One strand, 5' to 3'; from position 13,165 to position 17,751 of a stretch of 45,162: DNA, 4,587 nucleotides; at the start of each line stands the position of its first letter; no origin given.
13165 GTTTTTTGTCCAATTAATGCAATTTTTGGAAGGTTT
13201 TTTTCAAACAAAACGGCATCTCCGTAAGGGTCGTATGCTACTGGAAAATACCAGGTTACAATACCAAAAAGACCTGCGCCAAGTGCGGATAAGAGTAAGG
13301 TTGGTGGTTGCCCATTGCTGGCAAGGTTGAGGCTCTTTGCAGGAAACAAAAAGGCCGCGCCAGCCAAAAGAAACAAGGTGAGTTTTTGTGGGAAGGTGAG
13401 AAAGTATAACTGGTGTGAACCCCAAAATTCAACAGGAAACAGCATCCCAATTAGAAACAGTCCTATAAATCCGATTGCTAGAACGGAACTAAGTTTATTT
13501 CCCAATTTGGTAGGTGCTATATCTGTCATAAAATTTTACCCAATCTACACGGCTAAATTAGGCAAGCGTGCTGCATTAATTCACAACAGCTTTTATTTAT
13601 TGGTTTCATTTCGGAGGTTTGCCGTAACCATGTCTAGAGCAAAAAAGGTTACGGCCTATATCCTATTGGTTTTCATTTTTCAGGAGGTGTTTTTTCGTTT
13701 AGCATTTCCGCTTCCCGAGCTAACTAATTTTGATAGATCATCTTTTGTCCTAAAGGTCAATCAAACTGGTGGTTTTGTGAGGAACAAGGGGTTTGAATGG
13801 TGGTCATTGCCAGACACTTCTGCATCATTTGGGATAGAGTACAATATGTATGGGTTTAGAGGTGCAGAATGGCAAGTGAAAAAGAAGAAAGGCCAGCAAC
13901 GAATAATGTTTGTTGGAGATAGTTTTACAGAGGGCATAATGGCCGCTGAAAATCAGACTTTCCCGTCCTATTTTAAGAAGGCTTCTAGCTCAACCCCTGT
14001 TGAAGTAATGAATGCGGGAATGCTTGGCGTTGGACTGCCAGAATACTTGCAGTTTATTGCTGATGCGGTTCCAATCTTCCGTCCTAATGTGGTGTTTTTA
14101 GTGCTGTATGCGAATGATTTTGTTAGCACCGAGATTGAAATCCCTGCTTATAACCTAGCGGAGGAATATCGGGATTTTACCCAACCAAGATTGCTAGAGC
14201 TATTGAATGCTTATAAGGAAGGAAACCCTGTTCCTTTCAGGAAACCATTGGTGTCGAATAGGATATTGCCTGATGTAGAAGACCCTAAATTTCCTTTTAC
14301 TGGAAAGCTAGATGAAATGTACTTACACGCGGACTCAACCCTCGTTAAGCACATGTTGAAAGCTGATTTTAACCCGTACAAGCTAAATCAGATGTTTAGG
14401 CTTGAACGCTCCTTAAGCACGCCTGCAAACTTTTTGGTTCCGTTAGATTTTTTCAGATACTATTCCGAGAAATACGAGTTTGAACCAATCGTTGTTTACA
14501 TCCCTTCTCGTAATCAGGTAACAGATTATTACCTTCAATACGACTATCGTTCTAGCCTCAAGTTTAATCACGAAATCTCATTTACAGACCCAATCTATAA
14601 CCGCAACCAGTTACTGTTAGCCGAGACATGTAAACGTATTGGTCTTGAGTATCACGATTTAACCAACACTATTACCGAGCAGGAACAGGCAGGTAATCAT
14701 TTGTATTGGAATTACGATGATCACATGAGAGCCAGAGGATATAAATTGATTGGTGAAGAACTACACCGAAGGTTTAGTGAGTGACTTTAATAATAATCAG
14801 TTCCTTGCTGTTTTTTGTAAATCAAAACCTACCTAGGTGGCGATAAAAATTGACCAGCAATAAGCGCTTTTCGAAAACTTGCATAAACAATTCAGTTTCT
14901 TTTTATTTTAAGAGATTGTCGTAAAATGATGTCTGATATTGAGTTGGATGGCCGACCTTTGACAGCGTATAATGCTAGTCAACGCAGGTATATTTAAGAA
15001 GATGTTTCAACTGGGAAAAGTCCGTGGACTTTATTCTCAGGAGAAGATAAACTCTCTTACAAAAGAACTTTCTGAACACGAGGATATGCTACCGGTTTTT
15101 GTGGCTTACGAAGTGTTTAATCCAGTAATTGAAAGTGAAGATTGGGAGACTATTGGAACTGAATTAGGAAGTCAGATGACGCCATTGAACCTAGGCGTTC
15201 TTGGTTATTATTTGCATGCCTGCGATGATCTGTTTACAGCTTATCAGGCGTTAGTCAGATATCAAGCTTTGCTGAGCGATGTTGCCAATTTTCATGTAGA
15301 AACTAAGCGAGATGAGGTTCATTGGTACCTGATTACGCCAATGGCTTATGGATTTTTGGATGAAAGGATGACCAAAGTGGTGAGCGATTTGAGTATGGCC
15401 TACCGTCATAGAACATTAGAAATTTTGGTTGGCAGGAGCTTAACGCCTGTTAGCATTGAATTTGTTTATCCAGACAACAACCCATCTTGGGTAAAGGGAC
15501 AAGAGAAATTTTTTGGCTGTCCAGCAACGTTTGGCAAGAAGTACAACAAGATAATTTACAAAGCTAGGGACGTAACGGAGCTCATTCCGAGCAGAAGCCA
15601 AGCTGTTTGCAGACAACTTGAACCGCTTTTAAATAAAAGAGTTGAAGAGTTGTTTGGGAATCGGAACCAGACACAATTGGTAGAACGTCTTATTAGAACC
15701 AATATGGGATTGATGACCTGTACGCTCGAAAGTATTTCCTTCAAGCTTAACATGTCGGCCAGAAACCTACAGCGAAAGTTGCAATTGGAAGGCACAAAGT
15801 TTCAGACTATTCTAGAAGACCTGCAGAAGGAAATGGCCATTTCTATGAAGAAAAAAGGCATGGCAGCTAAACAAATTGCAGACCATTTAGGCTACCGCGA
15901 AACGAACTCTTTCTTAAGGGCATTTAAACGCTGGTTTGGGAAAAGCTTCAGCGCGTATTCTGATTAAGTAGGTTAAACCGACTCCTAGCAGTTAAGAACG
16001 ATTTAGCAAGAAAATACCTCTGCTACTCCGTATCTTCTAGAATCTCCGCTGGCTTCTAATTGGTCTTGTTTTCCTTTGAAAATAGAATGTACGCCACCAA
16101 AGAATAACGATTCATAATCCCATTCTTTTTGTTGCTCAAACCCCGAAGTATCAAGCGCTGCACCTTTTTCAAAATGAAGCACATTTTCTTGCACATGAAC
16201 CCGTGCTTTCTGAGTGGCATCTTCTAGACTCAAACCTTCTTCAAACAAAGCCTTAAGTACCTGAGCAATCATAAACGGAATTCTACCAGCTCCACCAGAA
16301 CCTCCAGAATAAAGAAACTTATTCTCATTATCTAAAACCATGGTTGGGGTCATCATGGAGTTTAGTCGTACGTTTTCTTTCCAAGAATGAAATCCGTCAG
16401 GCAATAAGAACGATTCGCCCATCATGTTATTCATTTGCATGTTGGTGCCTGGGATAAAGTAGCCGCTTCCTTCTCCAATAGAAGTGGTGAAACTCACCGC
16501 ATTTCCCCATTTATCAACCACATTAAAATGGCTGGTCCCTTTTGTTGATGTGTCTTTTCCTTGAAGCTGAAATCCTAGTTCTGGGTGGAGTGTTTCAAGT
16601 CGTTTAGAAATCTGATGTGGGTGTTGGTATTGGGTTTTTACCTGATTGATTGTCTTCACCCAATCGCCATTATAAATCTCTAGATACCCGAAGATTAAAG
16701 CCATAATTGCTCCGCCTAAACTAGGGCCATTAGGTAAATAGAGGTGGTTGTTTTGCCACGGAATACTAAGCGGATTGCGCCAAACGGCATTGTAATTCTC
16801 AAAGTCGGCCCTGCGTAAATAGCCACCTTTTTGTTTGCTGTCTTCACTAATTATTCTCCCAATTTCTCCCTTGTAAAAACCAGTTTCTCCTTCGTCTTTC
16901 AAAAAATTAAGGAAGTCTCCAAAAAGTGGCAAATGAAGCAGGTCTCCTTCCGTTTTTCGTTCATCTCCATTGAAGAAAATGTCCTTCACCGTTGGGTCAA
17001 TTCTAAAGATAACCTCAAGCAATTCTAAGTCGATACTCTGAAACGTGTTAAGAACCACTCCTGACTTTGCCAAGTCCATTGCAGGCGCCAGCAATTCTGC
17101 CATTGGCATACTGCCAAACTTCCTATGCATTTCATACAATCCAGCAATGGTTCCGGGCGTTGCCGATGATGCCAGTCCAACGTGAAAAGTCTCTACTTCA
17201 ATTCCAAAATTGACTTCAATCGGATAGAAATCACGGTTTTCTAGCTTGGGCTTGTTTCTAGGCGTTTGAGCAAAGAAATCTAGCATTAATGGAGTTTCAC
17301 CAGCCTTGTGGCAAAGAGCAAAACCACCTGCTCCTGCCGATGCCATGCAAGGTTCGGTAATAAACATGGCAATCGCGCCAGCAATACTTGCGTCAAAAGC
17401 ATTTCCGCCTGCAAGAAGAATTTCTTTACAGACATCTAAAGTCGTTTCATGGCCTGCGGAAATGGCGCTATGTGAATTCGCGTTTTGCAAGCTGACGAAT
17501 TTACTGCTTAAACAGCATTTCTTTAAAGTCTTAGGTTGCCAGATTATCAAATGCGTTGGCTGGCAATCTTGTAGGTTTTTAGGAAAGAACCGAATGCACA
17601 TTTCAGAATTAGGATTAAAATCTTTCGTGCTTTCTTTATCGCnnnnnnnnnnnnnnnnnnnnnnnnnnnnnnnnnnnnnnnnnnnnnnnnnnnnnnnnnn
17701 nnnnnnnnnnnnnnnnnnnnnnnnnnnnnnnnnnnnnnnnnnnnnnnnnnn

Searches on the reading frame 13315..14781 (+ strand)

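Call 94: search_protein_families(library=pfam, proteins=[window:13315-14781:+], max_evalue=0.0001)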
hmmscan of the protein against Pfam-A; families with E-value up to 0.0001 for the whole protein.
window:13315-14781:+ (489 aa): 1 family
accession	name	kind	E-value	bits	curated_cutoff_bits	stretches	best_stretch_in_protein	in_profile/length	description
PF13472.12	Lipase_GDSL_2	-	4.2e-06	27.8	32.9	0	199-273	1-79/178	GDSL-like Lipase/Acylhydrolase family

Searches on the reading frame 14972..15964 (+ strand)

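Call 81: search_protein_families(library=pfam, proteins=[window:14972-15964:+], max_evalue=0.001)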
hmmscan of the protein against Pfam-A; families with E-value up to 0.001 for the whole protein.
window:14972-15964:+ (331 aa): 4 families
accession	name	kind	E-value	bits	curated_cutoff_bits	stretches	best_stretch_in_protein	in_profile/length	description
PF12625.12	Arabinose_bd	-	1.9e-21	77.5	27.6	1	52-201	37-181/185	Arabinose-binding domain of AraC transcription regulator, N-term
PF12833.13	HTH_18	-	7.9e-12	45.7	33.6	1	258-329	4-77/80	Helix-turn-helix domain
PF00165.29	HTH_AraC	-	1.3e-07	32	26.6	1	300-329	12-40/42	Bacterial regulatory helix-turn-helix proteins, AraC family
PF09312.16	SurA_N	-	0.00031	21.3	30.8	1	222-291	45-115/118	SurA N-terminal domain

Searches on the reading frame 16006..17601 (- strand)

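Call 81: search_protein_families(library=pfam, proteins=[window:16006-17601:-], max_evalue=0.001)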
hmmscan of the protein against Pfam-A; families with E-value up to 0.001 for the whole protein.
window:16006-17601:- (532 aa): 1 family
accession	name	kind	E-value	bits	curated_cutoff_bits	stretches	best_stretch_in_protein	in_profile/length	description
PF01019.26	G_glu_transpept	-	5.7e-83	279.9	27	2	60-327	2-260/512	Gamma-glutamyltranspeptidase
